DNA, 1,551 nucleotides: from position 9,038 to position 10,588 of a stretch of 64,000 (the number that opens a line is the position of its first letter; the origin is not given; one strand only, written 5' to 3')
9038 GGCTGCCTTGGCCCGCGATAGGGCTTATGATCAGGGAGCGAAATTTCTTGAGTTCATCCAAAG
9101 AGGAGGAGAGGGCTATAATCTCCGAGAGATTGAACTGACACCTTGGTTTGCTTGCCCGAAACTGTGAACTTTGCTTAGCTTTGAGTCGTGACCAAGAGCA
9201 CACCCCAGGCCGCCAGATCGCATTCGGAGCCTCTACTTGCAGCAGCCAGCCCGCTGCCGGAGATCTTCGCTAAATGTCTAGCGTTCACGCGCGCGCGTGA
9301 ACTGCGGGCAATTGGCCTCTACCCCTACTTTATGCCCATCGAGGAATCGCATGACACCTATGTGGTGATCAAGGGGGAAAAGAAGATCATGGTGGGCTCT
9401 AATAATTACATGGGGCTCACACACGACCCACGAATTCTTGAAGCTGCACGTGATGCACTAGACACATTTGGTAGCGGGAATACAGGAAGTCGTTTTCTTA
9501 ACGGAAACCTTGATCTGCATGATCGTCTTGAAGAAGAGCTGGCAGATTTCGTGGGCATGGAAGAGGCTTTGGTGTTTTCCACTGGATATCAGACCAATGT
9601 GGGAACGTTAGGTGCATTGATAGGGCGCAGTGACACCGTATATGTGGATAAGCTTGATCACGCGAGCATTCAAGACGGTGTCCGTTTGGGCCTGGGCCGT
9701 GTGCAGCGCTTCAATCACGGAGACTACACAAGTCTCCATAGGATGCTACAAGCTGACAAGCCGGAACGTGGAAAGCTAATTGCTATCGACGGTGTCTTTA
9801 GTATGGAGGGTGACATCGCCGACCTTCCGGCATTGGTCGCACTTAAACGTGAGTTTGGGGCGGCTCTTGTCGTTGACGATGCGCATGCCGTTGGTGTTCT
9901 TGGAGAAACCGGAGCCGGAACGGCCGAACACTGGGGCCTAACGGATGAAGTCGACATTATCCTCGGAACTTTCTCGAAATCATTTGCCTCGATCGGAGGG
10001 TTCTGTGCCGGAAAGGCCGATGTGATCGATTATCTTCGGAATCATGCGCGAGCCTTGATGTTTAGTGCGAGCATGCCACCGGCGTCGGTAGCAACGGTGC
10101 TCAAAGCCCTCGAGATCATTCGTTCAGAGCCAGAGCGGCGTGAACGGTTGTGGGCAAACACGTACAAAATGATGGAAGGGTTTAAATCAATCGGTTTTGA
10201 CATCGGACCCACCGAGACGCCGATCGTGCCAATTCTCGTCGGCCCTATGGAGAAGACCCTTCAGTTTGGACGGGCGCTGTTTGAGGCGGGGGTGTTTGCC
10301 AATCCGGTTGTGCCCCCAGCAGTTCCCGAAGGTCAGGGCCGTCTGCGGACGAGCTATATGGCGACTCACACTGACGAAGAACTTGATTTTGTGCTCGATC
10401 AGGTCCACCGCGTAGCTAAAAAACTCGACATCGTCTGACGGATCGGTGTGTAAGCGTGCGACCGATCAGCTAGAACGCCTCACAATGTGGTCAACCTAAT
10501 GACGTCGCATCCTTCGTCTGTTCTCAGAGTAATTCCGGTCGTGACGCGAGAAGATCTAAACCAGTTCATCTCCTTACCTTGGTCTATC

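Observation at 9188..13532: Compact four-gene candidate bacterial sphingolipid/ceramide biosynthesis locus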

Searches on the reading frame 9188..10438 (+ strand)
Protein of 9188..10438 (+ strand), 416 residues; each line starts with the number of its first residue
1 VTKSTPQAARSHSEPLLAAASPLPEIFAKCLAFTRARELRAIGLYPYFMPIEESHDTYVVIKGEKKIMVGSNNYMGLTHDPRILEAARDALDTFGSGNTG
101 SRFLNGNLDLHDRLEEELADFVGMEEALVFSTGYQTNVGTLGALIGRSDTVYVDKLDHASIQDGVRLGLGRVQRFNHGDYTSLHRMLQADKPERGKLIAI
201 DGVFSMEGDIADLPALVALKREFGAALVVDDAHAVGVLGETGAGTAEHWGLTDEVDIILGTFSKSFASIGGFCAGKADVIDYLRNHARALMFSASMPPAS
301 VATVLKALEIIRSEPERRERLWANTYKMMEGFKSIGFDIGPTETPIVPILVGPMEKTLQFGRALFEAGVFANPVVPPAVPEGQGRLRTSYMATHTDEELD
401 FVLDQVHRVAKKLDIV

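Call 3: search_protein_families(library=pfam, proteins=[window:9188-10438:+], max_evalue=0.01)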
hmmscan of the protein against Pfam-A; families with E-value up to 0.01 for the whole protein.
window:9188-10438:+ (416 aa): 4 families
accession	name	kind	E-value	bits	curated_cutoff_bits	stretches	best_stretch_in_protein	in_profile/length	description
PF00155.27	Aminotran_1_2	-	1.5e-57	195.9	19.7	1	65-404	2-359/361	Aminotransferase class I and II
PF01212.27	Beta_elim_lyase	-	0.0004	20.2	27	1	113-289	36-225/288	Beta-eliminating lyase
PF01041.23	DegT_DnrJ_EryC1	-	0.0036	17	19.8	0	206-237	121-152/360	DegT/DnrJ/EryC1/StrS aminotransferase family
PF01053.26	Cys_Met_Meta_PP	-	0.0072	15.4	27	0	111-238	54-181/381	Cys/Met metabolism PLP-dependent enzyme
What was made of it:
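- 9188..10438 (+): spt: serine palmitoyltransferase (PLP-dependent alpha-oxoamine synthase). PLP Lys264 in TFSKSF; His158; Asp231/His233. Pfam Aminotran_1_2, 196 bits (call 3).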

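Call 4: search_protein_families(library=ncbifam, proteins=[window:9188-10438:+], max_evalue=0.01)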
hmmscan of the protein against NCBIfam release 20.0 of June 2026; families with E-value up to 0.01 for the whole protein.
window:9188-10438:+ (416 aa): 15 families
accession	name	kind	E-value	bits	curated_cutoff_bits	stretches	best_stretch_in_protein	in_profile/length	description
NF047600.1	SerpalmtaseCFB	equivalog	2.2e-156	520.5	640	1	28-415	7-394/395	serine palmitoyltransferase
NF047599.1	SerpalmtaseBetaP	equivalog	2.3e-122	408.5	500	1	36-413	14-393/394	serine palmitoyltransferase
TIGR00858.1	bioF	equivalog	4e-118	394.3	426.45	1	51-406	8-364/365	8-amino-7-oxononanoate synthase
TIGR01825.1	gly_Cac_T_rel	subfamily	1.6e-116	389.2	535.4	1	38-415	7-384/385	BioF/Kbl family PLP-dependent acyltransferase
NF005394.0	PRK06939.1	equivalog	4.2e-113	378.1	460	1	37-415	14-396/397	glycine C-acetyltransferase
NF047603.1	SerpalmtaseAlphaP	equivalog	1.6e-95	320.2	670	1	46-411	26-394/399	serine palmitoyltransferase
TIGR01822.1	2am3keto_CoA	equivalog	1.1e-94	317.5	493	1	59-415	33-392/393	glycine C-acetyltransferase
TIGR01821.1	5aminolev_synth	equivalog_domain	4.7e-78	262.8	338.55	1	48-415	23-399/402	5-aminolevulinate synthase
NF005526.0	PRK07179.1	equivalog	2.7e-64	217.2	428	1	63-415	53-401/407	alpha-hydroxyketone-type quorum-sensing autoinducer synthase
NF005697.0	PRK07505.1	subfamily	2.2e-40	138.6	342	1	61-411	45-400/405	hypothetical protein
NF004608.1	PRK05937.1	equivalog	2.6e-35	121.9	399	1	97-411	42-347/366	8-amino-7-oxononanoate synthase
NF041364.1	GntC_guanitoxin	equivalog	0.00028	19.9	415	1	211-395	154-344/356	guanitoxin biosynthesis PLP-dependent (S)-gamma-hydroxy-L-arginine cyclodehydratase GntC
TIGR02539.1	SepCysS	equivalog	0.00045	19.4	365.25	1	84-238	21-190/370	O-phospho-L-seryl-tRNA:Cys-tRNA synthase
NF005695.0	PRK07503.1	equivalog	0.0012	17.6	666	1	98-240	57-196/403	methionine gamma-lyase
TIGR03588.1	PseC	equivalog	0.003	16.5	423.5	1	112-237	33-162/380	UDP-4-amino-4,6-dideoxy-N-acetyl-beta-L-altrosamine transaminase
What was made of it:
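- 9188..10438 (+): Best NCBIfam hit is SerpalmtaseCFB at 520 bits, below its 640 cut-off but above BioF (394) and Kbl (378) (call 4).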

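Call 5: search_solved_structures(query=window:9188-10438:+, max_evalue=1e-30)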
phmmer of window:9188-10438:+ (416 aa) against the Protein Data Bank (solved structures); distinct sequences matched with E-value up to 1e-30: 50.
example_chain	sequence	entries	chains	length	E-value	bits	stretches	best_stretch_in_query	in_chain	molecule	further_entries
8guh_A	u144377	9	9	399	7.9e-129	433.1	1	29-414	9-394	Serine palmitoyltransferase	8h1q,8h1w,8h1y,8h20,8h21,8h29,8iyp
3a2b_A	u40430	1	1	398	8e-129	433.1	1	29-414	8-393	Serine palmitoyltransferase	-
8s1y_A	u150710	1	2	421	5.7e-88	298.6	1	38-416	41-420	8-amino-7-oxononanoate synthase/2-amino-3-ketobutyrate coenzyme A ligase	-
7poa_A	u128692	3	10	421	1.5e-87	297.3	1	38-416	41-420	8-amino-7-oxononanoate synthase/2-amino-3-ketobutyrate coenzyme A ligase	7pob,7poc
2x8u_A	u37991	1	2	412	8.9e-87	294.7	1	41-407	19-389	SERINE PALMITOYLTRANSFERASE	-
2jgt_A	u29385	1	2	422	4.4e-82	279.2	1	8-409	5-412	SERINE PALMITOYLTRANSFERASE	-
2jg2_A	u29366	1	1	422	5.2e-82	279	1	8-409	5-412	SERINE PALMITOYLTRANSFERASE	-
2w8j_A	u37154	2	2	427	6.6e-82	278.6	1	9-409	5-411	SERINE PALMITOYLTRANSFERASE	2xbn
2w8t_A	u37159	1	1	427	8.5e-82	278.3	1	9-409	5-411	SERINE PALMITOYLTRANSFERASE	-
2w8v_A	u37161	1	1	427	1.2e-81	277.8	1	9-409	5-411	SERINE PALMITOYLTRANSFERASE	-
2w8u_A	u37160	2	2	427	1.3e-81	277.7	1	9-409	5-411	SERINE PALMITOYLTRANSFERASE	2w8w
4bmk_A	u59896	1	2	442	1.8e-81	277.2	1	4-409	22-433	SERINE PALMITOYLTRANSFERASE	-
7v58_A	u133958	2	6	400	2.9e-78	266.6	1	36-416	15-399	2-amino-3-ketobutyrate coenzyme A ligase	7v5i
1fc4_A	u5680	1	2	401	4.4e-76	259.4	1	40-415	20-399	2-AMINO-3-KETOBUTYRATE CONENZYME A LIGASE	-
3tqx_A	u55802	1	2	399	2.3e-75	257.1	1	39-414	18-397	2-amino-3-ketobutyrate coenzyme A ligase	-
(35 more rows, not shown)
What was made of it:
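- On Bacterial serine palmitoyltransferase (alpha-oxoamine synthase family): PDB bit scores: SPT 433; BioF/Kbl 298; Kbl 266; SulA-like 246; cysteate acyltransferase 236 (call 5).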

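Call 60: search_solved_structures(query=window:9188-10438:+, max_evalue=1e-100, show_alignments=1)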
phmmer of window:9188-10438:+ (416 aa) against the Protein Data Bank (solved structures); distinct sequences matched with E-value up to 1e-100: 2.
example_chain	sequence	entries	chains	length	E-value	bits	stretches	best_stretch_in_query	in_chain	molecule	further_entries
8guh_A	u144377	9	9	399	7.9e-129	433.1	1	29-414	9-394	Serine palmitoyltransferase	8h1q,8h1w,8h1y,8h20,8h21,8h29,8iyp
3a2b_A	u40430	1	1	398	8e-129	433.1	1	29-414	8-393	Serine palmitoyltransferase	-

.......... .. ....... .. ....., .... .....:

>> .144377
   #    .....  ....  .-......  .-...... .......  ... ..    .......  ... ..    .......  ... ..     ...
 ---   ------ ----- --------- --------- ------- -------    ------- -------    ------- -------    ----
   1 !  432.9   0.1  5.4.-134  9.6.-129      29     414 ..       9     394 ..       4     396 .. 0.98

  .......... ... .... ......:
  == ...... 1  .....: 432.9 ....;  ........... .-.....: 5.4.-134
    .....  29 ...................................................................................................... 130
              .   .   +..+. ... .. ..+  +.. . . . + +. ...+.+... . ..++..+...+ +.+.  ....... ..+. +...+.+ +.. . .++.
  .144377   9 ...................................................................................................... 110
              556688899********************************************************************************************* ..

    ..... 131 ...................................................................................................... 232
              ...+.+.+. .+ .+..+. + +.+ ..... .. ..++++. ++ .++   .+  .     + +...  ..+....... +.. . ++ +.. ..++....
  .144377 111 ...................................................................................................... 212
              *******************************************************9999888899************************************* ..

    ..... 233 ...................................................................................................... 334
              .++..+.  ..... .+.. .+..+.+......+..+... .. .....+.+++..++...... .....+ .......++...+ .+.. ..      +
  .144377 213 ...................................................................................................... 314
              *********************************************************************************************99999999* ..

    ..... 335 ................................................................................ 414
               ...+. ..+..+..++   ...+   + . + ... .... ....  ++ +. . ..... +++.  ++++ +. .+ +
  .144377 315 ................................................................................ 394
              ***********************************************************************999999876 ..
